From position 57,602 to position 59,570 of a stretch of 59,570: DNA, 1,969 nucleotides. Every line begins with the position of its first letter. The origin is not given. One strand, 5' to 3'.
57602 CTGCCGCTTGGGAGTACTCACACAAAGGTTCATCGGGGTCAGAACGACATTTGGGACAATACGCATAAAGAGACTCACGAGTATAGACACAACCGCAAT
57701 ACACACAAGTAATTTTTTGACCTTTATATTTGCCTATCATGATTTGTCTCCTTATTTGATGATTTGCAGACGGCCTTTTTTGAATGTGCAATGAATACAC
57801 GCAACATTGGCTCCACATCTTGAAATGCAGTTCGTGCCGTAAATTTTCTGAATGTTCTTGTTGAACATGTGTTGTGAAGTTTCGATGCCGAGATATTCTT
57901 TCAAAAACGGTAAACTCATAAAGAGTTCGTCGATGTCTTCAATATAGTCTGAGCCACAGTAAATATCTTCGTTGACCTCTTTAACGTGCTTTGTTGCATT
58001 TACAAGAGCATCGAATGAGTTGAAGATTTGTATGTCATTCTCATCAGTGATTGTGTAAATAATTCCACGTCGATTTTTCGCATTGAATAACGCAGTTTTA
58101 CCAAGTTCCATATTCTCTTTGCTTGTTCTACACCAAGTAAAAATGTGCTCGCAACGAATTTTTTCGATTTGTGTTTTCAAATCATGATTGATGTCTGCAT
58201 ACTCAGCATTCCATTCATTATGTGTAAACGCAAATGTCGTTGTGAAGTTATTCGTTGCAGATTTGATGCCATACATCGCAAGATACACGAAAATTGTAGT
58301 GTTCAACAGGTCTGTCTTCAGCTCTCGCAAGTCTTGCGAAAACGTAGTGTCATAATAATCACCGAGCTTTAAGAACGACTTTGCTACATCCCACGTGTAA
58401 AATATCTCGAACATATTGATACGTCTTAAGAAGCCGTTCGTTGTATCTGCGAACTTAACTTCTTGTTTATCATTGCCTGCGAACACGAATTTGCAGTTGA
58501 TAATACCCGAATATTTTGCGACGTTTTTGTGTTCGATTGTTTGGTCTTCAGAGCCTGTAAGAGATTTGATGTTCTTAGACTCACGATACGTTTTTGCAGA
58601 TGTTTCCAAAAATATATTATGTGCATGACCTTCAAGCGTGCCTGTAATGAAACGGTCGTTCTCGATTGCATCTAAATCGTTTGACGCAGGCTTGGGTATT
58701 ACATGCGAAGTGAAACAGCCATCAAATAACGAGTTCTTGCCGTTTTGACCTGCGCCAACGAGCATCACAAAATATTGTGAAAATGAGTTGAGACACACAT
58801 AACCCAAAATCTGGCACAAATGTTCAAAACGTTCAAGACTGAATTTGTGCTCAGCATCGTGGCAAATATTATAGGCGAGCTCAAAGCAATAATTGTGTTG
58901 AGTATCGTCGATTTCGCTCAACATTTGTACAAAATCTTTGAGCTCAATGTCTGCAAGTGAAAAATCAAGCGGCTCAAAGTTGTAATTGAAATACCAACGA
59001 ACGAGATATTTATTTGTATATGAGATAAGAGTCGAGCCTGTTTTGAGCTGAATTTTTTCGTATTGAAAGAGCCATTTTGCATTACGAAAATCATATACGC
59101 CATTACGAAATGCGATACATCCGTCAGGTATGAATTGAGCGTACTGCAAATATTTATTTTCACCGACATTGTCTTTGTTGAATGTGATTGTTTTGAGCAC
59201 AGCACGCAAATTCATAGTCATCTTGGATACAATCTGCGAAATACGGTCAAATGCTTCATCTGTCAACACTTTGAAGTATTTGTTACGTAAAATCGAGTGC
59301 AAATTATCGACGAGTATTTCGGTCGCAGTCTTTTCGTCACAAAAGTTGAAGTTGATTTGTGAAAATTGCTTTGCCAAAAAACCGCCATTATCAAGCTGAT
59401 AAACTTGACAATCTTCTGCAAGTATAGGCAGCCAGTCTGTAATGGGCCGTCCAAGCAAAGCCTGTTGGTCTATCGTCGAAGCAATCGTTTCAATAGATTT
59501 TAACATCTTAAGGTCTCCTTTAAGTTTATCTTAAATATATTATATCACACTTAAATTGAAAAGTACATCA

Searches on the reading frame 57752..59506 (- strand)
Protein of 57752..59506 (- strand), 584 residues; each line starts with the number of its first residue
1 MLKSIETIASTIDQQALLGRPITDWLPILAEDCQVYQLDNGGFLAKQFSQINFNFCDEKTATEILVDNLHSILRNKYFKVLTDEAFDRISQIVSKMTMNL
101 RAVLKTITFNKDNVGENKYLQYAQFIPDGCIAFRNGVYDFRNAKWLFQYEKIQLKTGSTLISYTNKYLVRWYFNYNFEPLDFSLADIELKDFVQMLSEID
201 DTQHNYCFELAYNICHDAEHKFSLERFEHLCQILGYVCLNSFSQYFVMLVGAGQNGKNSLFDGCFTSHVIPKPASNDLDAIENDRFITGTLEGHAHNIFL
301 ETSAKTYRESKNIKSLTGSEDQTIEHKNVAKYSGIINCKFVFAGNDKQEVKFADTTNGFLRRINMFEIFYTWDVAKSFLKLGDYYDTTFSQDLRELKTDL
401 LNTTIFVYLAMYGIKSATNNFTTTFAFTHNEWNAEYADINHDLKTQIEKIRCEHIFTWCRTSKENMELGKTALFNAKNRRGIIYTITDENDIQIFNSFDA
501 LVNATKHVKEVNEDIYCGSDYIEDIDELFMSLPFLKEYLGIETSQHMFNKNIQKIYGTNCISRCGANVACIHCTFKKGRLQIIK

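Call 10: search_protein_families(library=pfam, proteins=[window:57752-59506:-])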
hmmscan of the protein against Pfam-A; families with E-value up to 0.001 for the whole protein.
window:57752-59506:- (584 aa): 1 family
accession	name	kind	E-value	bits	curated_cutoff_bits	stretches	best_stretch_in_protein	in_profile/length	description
PF19263.5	DUF5906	-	1.6e-11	45.3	27.6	1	249-362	1-114/114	Family of unknown function (DUF5906)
